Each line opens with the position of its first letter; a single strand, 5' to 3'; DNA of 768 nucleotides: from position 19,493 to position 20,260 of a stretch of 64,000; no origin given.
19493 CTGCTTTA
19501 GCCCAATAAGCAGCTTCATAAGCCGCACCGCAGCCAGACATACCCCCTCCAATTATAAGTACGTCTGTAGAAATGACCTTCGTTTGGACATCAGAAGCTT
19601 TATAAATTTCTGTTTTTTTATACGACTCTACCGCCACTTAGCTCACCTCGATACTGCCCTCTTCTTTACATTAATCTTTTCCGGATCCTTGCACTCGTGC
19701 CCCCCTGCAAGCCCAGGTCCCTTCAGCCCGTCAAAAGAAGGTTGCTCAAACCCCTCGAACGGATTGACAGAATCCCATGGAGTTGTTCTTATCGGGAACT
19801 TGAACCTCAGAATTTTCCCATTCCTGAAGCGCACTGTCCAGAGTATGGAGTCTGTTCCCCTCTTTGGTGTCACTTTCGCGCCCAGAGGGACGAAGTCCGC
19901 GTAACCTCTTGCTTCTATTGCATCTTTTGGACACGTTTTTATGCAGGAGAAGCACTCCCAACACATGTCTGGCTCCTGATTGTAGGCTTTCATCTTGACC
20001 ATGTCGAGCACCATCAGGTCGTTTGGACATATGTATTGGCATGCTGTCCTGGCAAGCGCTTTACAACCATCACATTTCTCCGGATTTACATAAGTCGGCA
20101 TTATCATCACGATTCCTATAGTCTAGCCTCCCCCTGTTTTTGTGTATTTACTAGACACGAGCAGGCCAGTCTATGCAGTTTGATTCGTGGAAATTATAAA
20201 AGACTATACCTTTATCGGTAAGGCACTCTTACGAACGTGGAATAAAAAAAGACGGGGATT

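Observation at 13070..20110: Canonical aprB-aprA-qmoA-qmoB-qmoC operon next to the dsr genes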

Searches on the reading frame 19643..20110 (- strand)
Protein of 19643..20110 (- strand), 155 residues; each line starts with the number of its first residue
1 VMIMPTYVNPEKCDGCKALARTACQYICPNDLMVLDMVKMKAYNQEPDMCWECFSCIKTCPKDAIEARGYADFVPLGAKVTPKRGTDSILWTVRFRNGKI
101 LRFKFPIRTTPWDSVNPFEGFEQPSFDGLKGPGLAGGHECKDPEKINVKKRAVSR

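Call 4: search_protein_families(library=ncbifam, proteins=[window:19643-20110:-])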
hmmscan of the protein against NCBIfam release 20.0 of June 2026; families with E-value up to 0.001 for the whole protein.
window:19643-20110:- (155 aa): 13 families
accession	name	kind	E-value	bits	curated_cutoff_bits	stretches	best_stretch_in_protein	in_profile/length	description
TIGR02060.1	aprB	equivalog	5.3e-64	214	135.65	1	4-125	1-122/132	adenylyl-sulfate reductase subunit beta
NF040864.1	HgcB_ferredoxin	equivalog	1.6e-07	31.1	99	1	8-67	11-63/93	mercury methylation ferredoxin HgcB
NF043039.1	HgcAB_like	equivalog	3.8e-07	30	285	1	8-65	297-349/350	HgcAB-like fusion protein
NF038196.1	ferrodoxin_EFR1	subfamily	2.8e-05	24.3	75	1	7-67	181-231/242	EFR1 family ferrodoxin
TIGR01944.1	rnfB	subfamily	3.3e-05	23.5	68.7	1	6-69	108-164/190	RnfABCDGE type electron transport complex subunit B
NF040770.1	hetero_SS_HdrA2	exception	3.3e-05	22.2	1100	1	5-72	571-630/777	CoB-CoM heterodisulfide reductase HdrA2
NF045992.1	CircClkLdpA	equivalog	8.1e-05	21.8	450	1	16-72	105-159/360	circadian clock protein LdpA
NF042909.1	FMH_DH_FwdF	exception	9.7e-05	21.6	375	1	9-67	255-313/336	tungsten-dependent formylmethanofuran dehydrogenase subunit FwdF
NF040684.1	PorD_Arch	equivalog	0.00037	20.5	120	0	9-67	30-81/85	pyruvate synthase subunit PorD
NF048010.1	SfplDhtActHpsHDes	equivalog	0.00051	19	430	1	8-72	52-112/298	(2S)-3-sulfopropanediol dehydratase activating enzyme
NF048008.1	SfplDhtActHpfHKleb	equivalog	0.00066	19.1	500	1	21-71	57-106/308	(2S)-3-sulfopropanediol dehydratase activating enzyme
NF045874.1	Vhu_polyferre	exception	0.00081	18.2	600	1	8-66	193-244/381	F420-non-reducing hydrogenase associated-polyferredoxin VhuB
TIGR02179.1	PorD_KorD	subfamily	0.00087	19.4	60.05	0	8-66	22-73/78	2-oxoacid:acceptor oxidoreductase, delta subunit, pyruvate/2-ketoisovalerate family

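Call 5: search_protein_families(library=pfam, proteins=[window:19643-20110:-])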
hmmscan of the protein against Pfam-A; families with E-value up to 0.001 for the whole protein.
window:19643-20110:- (155 aa): 9 families
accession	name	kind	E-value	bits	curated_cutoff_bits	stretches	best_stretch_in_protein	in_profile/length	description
PF12139.13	APS-reductase_C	-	7.4e-29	100.2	25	1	68-136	2-70/82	Adenosine-5'-phosphosulfate reductase beta subunit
PF12838.12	Fer4_7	-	6.2e-07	30.2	27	1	12-64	1-52/52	4Fe-4S dicluster domain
PF13187.11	Fer4_9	-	5.2e-06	26.8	27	1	12-65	1-52/52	4Fe-4S dicluster domain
PF00037.32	Fer4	-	9.6e-06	25.6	21.1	0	47-66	5-24/24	4Fe-4S binding domain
PF13237.11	Fer4_10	-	0.00012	22.4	25.5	1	7-61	3-53/53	4Fe-4S dicluster domain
PF12837.12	Fer4_6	-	0.00027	21.2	25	0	8-30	4-21/24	4Fe-4S binding domain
PF12798.12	Fer4_3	-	0.0006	20.9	27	0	50-64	1-15/15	4Fe-4S binding domain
PF25160.1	LdpA_Fe-S-bd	-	0.0007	19.8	27.6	0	22-70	7-48/49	LdpA Fe-S cluster-binding domain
PF12800.12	Fer4_4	-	0.00087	19.9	24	0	47-62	1-16/17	4Fe-4S binding domain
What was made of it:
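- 19643..20101 (-): aprB, APS reductase beta subunit (two [4Fe-4S] clusters plus C-terminal tail). The ORF extends to GTG 20110; the likely start is ATG 20101. TIGR02060 214 bits > cut-off 136 and PF12139 (calls 4, 5).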

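Call 56: search_solved_structures(query=window:19643-20101:-, max_evalue=0.00001, show_alignments=1)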
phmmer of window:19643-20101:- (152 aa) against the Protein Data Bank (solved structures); distinct sequences matched with E-value up to 0.00001: 4.
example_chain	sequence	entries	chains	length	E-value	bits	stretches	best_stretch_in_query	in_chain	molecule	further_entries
1jnr_B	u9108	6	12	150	1.3e-67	229.9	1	1-147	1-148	adenylylsulfate reductase | adenylylsulfate reductase, subunit B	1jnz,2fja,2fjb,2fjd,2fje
3gyx_B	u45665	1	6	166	7.3e-55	188.5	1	2-119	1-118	Adenylylsulfate Reductase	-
8a8o_C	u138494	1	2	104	3.9e-09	39.8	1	10-96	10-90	Beta-subunit of the PAPS reductase from Methanothermococcus thermolithotrophicus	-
5t5i_G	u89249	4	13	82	6.3e-06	29.3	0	30-63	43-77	Tungsten formylmethanofuran dehydrogenase subunit fwdG | Tungsten formylmethanofuran dehydrogenase, subunit G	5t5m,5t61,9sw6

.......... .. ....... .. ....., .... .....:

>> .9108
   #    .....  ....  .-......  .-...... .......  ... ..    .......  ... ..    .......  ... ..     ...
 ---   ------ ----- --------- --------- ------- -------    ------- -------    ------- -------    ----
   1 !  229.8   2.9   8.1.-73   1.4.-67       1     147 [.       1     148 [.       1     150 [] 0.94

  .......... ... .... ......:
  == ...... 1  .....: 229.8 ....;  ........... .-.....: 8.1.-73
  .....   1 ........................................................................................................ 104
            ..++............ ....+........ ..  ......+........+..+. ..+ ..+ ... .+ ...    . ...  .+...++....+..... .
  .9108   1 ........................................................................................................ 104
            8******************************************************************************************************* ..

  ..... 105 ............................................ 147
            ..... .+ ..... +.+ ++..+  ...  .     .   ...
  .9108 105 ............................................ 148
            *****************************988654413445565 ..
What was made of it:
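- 19643..20101 (-): 230 bits end to end to A. fulgidus AprB 1JNR_B from M1 (call 56).
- On Dissimilatory APS reductase AprBA: Full-length alignment to 1JNR_B (call 56).
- Checked: It aligns from M1 with A. fulgidus AprB (call 56).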
